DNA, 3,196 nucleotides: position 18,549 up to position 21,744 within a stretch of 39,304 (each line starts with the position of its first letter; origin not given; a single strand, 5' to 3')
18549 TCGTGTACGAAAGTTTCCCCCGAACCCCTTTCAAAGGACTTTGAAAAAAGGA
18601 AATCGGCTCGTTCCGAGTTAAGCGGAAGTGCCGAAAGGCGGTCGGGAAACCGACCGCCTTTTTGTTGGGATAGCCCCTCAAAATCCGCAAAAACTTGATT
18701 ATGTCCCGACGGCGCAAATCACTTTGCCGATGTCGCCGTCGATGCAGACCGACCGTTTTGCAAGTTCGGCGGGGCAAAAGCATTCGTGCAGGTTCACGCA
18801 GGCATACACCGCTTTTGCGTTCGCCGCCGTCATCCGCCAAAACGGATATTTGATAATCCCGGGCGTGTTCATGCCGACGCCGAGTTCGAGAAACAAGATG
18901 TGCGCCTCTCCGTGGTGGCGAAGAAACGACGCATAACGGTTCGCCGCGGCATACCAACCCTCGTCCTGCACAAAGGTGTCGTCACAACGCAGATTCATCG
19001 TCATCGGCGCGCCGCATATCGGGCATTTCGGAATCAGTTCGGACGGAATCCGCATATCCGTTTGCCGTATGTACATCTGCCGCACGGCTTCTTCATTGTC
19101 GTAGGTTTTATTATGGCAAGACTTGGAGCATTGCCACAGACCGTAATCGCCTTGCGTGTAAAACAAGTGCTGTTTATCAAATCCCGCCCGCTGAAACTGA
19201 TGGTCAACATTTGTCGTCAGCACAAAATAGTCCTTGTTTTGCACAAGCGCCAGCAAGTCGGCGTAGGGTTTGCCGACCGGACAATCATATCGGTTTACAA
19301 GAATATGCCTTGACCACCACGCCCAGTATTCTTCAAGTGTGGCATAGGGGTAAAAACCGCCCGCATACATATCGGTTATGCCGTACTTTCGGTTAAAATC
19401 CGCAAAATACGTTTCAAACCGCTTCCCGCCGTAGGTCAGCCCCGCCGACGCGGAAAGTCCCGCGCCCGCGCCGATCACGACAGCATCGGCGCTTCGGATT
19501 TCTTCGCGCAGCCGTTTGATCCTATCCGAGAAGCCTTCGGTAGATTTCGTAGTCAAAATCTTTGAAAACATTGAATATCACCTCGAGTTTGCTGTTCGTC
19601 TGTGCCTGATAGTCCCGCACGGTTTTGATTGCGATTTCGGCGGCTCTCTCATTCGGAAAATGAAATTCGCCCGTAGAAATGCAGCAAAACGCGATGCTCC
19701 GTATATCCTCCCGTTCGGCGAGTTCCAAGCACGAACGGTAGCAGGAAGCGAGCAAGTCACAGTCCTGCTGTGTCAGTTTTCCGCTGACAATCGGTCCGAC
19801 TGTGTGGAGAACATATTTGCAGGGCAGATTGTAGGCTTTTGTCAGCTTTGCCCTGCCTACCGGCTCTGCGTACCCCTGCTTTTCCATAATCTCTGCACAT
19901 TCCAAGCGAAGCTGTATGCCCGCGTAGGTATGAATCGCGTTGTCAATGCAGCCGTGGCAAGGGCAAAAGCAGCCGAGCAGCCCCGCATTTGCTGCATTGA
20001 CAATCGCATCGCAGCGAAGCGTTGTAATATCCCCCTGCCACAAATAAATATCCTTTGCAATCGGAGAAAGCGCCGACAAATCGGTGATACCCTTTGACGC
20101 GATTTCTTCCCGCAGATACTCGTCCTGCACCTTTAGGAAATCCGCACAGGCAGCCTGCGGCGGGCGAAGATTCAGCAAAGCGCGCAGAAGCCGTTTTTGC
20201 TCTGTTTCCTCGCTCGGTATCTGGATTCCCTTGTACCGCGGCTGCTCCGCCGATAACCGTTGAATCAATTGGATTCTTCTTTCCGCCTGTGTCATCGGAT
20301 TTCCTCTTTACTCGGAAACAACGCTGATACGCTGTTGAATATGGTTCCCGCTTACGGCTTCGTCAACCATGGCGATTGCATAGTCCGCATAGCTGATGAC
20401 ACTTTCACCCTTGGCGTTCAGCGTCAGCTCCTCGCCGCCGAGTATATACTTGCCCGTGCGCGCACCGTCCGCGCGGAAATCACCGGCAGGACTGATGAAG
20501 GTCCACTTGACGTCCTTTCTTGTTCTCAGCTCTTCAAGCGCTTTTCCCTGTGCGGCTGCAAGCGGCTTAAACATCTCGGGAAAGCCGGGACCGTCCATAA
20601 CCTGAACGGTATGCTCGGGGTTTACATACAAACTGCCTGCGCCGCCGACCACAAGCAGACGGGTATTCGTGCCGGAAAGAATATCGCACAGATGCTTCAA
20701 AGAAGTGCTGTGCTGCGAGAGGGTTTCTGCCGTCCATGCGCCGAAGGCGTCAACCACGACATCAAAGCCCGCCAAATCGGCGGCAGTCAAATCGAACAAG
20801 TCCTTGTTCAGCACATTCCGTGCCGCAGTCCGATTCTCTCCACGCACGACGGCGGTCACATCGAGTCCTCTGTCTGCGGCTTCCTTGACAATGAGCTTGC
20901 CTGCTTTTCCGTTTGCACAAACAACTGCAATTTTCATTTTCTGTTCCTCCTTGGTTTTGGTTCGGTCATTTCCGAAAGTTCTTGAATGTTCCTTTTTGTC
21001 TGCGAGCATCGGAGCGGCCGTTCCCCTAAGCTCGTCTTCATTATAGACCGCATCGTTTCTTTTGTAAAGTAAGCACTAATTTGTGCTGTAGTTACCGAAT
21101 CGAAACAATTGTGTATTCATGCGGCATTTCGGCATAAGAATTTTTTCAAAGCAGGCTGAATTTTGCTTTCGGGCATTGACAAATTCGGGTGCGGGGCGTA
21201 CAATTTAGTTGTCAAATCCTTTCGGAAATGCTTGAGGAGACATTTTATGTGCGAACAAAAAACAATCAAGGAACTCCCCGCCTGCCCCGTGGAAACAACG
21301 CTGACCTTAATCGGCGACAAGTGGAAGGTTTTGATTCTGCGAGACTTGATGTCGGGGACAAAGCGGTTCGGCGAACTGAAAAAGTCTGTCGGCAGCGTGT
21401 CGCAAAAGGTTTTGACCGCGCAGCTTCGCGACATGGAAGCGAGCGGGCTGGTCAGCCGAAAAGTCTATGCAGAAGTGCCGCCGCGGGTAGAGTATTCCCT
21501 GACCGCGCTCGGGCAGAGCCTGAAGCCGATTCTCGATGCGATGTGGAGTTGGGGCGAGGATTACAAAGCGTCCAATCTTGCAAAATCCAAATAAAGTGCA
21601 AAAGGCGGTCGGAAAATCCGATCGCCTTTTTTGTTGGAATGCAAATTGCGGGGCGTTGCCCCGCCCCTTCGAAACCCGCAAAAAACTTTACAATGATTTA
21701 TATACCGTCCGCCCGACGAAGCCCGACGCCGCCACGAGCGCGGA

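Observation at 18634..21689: Zinc-macrodomain and class-M-like SIR2 writer/eraser pair on a repeat-bracketed, lower-GC islet, without the canonical GcvH-L/LplA2 partners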

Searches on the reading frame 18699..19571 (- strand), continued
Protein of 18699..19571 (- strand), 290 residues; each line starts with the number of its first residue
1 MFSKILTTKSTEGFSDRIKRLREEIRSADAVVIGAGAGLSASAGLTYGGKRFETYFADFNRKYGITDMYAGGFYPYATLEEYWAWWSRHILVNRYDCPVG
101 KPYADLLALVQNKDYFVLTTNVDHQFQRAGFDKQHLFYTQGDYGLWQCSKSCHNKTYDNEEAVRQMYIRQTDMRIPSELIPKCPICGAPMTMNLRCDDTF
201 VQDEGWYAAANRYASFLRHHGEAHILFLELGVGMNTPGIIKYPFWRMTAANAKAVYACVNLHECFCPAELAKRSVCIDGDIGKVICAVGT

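Call 71: get_annotated_region(hit=H4, flank=5000)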
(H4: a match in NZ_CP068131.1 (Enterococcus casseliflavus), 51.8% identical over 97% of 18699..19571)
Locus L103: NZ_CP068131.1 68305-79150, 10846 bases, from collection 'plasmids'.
description: Enterococcus casseliflavus strain FDAARGOS_1120 plasmid unnamed1, complete sequence
organism: Enterococcus casseliflavus (NCBI taxid 37734)
taxonomy: Bacteria; Bacillota; Bacilli; Lactobacillales; Enterococcaceae; Enterococcus; Enterococcus casseliflavus
host: -; source: -; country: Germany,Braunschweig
typing (MOB-suite, as given by PLSDB): non-mobilizable; replicon rep_cluster_183
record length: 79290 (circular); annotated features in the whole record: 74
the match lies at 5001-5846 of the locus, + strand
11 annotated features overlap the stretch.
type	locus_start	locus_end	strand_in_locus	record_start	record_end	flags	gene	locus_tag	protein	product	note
CDS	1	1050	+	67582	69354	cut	-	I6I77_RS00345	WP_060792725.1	beta-glucoside-specific PTS transporter subunit IIABC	GO:0015759 - beta-glucoside transport [Evidence IEA]; GO:0009401 - phosphoenolpyruvate-dependent sugar ...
CDS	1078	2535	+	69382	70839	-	-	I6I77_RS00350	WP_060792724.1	6-phospho-beta-glucosidase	GO:0005975 - carbohydrate metabolic process [Evidence IEA]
CDS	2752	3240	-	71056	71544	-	-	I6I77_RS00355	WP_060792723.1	Rrf2 family transcriptional regulator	-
CDS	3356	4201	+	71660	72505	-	-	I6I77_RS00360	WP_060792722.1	SDR family oxidoreductase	-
CDS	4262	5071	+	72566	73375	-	-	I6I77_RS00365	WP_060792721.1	protein-ADP-ribose hydrolase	-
CDS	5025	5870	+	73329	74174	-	-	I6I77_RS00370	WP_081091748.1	Sir2 silent information regulator family NAD-dependent deacetylase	-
CDS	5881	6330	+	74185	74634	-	-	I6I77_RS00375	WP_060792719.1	pyridoxamine 5'-phosphate oxidase family protein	-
CDS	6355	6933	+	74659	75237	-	-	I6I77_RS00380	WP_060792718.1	NUDIX hydrolase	-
CDS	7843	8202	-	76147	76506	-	-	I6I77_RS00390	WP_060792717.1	helix-turn-helix domain-containing protein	-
CDS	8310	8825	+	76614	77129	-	-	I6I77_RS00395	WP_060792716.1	NAD(P)H-dependent oxidoreductase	-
CDS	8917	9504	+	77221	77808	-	-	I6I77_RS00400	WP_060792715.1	DUF1349 domain-containing protein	-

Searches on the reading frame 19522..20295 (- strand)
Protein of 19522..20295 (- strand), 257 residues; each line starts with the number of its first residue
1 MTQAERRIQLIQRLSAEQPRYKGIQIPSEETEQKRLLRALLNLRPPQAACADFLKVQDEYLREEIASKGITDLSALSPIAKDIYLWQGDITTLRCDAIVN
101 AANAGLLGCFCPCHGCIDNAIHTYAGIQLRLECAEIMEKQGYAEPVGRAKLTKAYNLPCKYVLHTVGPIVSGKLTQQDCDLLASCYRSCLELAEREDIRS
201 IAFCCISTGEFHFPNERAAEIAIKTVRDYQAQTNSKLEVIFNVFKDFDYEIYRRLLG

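Call 4: search_protein_families(library=pfam, proteins=[window:19522-20295:-], max_evalue=0.01)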
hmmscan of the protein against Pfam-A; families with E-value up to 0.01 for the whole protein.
window:19522-20295:- (257 aa): 2 families
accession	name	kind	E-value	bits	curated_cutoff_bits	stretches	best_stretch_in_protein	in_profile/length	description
PF01661.27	Macro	-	2.9e-39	134.1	22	1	99-222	1-118/118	Macro domain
PF17266.7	DUF5332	-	0.0018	18.4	27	1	159-212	44-96/150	Family of unknown function (DUF5332)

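Call 5: search_protein_families(library=ncbifam, proteins=[window:19522-20295:-], max_evalue=0.01)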
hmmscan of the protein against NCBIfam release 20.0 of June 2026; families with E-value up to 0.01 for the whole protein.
window:19522-20295:- (257 aa): 11 families
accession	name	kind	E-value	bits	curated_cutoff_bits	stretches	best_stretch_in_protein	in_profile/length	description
NF003163.0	PRK04143.1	equivalog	2e-112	374.9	272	1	2-256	3-260/265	protein-ADP-ribose hydrolase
NF001664.0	PRK00431.1-6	equivalog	8.3e-48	162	200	1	82-256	3-169/173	O-acetyl-ADP-ribose deacetylase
NF001663.0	PRK00431.1-4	equivalog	6.5e-42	143.5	285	1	81-256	7-175/180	ADP-ribose-binding protein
NF001660.0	PRK00431.1-1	equivalog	8.8e-41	139.4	271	1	83-256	5-171/177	O-acetyl-ADP-ribose deacetylase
NF001661.0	PRK00431.1-2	equivalog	3.4e-36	124.8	291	1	83-255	3-170/179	O-acetyl-ADP-ribose deacetylase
NF001667.0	PRK00431.2-3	equivalog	1.7e-23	83.2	252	1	83-253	10-170/182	ADP-ribose-binding protein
NF001668.0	PRK00431.2-4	equivalog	1.4e-22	80.1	278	1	82-255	50-211/220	ADP-ribose-binding protein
NF001665.0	PRK00431.2-1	equivalog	4.3e-22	78.5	315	1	78-255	5-170/177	ADP-ribose-binding protein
NF009880.0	PRK13341.1-1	equivalog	3.8e-21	75.1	891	1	80-233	426-572/599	AAA family ATPase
NF001662.0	PRK00431.1-3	equivalog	4.6e-18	65.7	215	1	83-255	5-180/185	[protein ADP-ribosylglutamate] hydrolase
NF001666.0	PRK00431.2-2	equivalog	3.9e-11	43.1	246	1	82-237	2-145/164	ADP-ribose-binding protein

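Call 6: search_protein_families(library=padloc, proteins=[window:19522-20295:-], max_evalue=0.01)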
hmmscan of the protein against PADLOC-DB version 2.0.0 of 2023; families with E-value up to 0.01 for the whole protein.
window:19522-20295:- (257 aa): 0 families

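Call 8: search_solved_structures(query=window:19522-20295:-, max_evalue=0.00001, show_alignments=2)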
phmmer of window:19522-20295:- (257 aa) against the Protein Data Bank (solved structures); distinct sequences matched with E-value up to 0.00001: 49.
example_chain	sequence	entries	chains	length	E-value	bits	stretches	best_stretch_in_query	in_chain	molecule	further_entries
8rsi_A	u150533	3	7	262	4.3e-79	268.6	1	19-256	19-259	O-acetyl-ADP-ribose deacetylase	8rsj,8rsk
5kiv_A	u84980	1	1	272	1.6e-74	253.6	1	12-256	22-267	Protein-ADP-ribose hydrolase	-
8rsl_A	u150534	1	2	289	2e-74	253.3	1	12-256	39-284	Protein-ADP-ribose hydrolase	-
8rsm_A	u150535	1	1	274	6.7e-63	215.6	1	24-253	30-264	Protein-ADP-ribose hydrolase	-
4iqy_A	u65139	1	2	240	2.4e-40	141.7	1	32-255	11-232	O-acetyl-ADP-ribose deacetylase MACROD2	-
8rsn_A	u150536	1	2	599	5.3e-40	140.6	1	30-257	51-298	ADP-ribose 1''-phosphate phosphatase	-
6y4y_A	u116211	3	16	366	6.2e-40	140.4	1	32-255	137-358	Thioredoxin 1,ADP-ribose glycohydrolase MACROD2 | ADP-ribose glycohydrolase MACROD2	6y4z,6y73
2x47_A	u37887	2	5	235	3.1e-34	121.7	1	46-255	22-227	MACRO DOMAIN-CONTAINING PROTEIN 1 | ADP-ribose glycohydrolase MACROD1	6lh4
3vfq_A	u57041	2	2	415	1.1e-31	113.3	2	83-228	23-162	Poly [ADP-ribose] polymerase 14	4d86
5fsu_A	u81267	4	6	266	8.4e-30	107.2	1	77-257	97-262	MACRODOMAIN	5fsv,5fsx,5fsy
5fsz_A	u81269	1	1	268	4.3e-29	104.8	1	76-253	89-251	MACRODOMAIN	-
5cb3_A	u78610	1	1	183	2.8e-28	102.2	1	83-256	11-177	O-acetyl-ADP-ribose deacetylase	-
1spv_A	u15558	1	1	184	3.3e-28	101.9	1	83-256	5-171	putative polyprotein/phosphatase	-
5cms_R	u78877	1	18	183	1.4e-27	99.9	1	83-256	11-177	O-acetyl-ADP-ribose deacetylase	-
5fud_A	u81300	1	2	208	6.3e-27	97.7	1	85-255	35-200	O-ACETYL-ADP-RIBOSE DEACETYLASE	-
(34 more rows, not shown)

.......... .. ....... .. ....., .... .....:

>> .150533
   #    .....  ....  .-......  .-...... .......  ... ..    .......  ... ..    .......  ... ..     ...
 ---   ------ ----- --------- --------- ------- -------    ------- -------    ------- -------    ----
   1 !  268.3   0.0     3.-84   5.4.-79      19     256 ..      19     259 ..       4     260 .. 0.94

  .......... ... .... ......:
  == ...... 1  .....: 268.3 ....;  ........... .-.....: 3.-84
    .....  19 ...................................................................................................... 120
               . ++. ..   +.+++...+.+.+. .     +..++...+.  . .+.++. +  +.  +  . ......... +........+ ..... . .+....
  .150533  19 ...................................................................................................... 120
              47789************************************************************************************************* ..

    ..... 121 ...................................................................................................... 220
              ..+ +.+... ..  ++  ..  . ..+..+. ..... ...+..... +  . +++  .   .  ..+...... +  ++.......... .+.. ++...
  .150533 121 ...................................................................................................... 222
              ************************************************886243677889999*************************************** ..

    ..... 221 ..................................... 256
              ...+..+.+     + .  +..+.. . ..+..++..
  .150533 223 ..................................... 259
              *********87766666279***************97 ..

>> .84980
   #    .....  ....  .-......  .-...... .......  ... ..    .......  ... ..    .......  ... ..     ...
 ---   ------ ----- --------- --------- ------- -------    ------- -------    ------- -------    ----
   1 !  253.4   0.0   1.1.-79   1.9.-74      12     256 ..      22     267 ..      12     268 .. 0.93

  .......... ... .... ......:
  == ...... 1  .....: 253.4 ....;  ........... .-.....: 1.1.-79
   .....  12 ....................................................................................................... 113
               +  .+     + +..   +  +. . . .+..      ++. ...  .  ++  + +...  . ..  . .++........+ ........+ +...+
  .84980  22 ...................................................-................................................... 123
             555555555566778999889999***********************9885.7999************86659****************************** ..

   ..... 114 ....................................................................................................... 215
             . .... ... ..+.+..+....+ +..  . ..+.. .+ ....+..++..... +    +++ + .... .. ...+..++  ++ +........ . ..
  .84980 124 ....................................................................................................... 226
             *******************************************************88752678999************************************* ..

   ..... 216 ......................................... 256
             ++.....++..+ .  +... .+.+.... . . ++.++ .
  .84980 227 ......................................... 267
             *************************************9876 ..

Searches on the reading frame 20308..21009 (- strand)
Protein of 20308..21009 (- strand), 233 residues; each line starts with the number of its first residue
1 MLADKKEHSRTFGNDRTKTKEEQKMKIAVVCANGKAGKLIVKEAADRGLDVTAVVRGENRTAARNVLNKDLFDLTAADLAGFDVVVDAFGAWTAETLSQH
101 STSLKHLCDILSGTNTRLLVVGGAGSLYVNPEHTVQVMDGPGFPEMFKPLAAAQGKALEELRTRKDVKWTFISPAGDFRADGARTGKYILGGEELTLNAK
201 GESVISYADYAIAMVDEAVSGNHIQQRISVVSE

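Call 4: search_protein_families(library=pfam, proteins=[window:20308-21009:-], max_evalue=0.01)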
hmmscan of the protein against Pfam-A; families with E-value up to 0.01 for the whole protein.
window:20308-21009:- (233 aa): 2 families
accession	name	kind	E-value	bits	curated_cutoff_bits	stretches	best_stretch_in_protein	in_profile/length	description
PF13460.12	NAD_binding_10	-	5.5e-15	56.1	27.2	1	32-216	2-182/184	NAD(P)H-binding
PF05368.20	NmrA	-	0.00044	20.4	27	1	24-89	2-67/298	NmrA-like family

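Call 5: search_protein_families(library=ncbifam, proteins=[window:20308-21009:-], max_evalue=0.01)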
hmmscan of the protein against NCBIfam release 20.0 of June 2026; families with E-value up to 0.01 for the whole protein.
window:20308-21009:- (233 aa): 0 families

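Call 6: search_protein_families(library=padloc, proteins=[window:20308-21009:-], max_evalue=0.01)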
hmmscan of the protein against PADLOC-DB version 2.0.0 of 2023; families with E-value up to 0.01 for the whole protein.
window:20308-21009:- (233 aa): 0 families

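Call 75: search_solved_structures(query=window:20308-20937:-, max_evalue=0.00001)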
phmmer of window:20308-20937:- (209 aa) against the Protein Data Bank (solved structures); distinct sequences matched with E-value up to 0.00001: 5.
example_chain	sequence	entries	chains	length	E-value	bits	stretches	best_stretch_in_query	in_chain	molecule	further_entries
4r01_A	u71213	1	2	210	1.4e-73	250.1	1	1-207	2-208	putative NADH-flavin reductase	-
3ew7_A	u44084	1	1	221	2.4e-42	148.2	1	1-207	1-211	Lmo0794 protein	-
4jgb_A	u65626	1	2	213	1.1e-29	106.9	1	1-204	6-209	Putative exported protein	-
3dhn_A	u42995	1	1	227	7.1e-27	97.7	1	2-206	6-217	NAD-dependent epimerase/dehydratase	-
3h2s_A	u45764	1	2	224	1.7e-16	63.9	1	1-206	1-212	Putative NADH-flavin reductase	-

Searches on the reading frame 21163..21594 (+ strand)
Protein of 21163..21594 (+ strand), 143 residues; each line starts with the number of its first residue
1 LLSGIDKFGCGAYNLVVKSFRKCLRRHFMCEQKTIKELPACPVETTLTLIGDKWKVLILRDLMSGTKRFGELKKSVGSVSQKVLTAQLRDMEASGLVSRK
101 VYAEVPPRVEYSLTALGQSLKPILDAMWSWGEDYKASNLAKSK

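Call 4: search_protein_families(library=pfam, proteins=[window:21163-21594:+], max_evalue=0.01)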
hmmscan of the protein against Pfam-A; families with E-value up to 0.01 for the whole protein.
window:21163-21594:+ (143 aa): 1 family
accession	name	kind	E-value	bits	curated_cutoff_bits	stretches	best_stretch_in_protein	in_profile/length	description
PF01638.23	HxlR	-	7.6e-35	119.1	20.8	1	49-136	1-88/91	HxlR-like helix-turn-helix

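Call 5: search_protein_families(library=ncbifam, proteins=[window:21163-21594:+], max_evalue=0.01)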
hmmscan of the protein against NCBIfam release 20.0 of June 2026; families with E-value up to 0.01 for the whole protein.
window:21163-21594:+ (143 aa): 3 families
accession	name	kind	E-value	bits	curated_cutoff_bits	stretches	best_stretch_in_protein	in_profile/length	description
NF047364.1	redox_TF_RrpB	exception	2.6e-41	140.1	175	1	40-135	4-104/105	MarR family transcription factor RrpB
NF047367.1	redox_TF_RrpA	exception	1.9e-23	82.6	185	1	40-135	5-101/101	MarR family transcription factor RrpA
NF033788.1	HTH_metalloreg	subfamily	0.0054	16.5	55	1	45-100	3-58/77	metalloregulator ArsR/SmtB family transcription factor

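Call 6: search_protein_families(library=padloc, proteins=[window:21163-21594:+], max_evalue=0.01)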
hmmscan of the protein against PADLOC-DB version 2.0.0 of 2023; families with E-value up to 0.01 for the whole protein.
window:21163-21594:+ (143 aa): 0 families

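Call 76: search_solved_structures(query=window:21247-21594:+, max_evalue=1e-8)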
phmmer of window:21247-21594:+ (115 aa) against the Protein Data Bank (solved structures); distinct sequences matched with E-value up to 1e-8: 13.
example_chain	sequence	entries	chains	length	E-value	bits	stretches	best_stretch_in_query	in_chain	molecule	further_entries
4a5m_A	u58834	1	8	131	1.7e-28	102.2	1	3-106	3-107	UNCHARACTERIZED HTH-TYPE TRANSCRIPTIONAL REGULATOR YYBR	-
7kd3_A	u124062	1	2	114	2e-28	102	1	11-108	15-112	Putative transcriptional regulator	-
7bze_A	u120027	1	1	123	6.5e-28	100.4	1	13-107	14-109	HTH-type transcriptional activator HxlR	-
7bzd_A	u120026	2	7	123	1.2e-27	99.5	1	13-107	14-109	HTH-type transcriptional activator HxlR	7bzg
4a5n_A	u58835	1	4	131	4e-27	97.8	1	9-106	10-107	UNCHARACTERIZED HTH-TYPE TRANSCRIPTIONAL REGULATOR YYBR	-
2hzt_A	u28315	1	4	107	3.5e-25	91.6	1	15-106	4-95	Putative HTH-type transcriptional regulator ytcD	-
1z7u_A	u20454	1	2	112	4.3e-22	81.6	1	15-108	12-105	hypothetical protein EF0647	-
9wvg_C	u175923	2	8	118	5.1e-21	78.2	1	12-104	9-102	Uncharacterized HTH-type transcriptional regulator YdzF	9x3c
2fsw_A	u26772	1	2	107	2.9e-20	75.8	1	12-103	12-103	PG_0823 protein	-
2f2e_A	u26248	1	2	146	1.4e-18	70.4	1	6-106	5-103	PA1607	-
1yyv_A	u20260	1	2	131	1.4e-17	67.1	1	12-104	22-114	putative transcriptional regulator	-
5hs7_A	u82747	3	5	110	3.2e-17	66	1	13-106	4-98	HTH-type transcriptional regulator YodB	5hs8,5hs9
4gcv_A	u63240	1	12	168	2e-15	60.2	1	5-108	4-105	Putative transcription protein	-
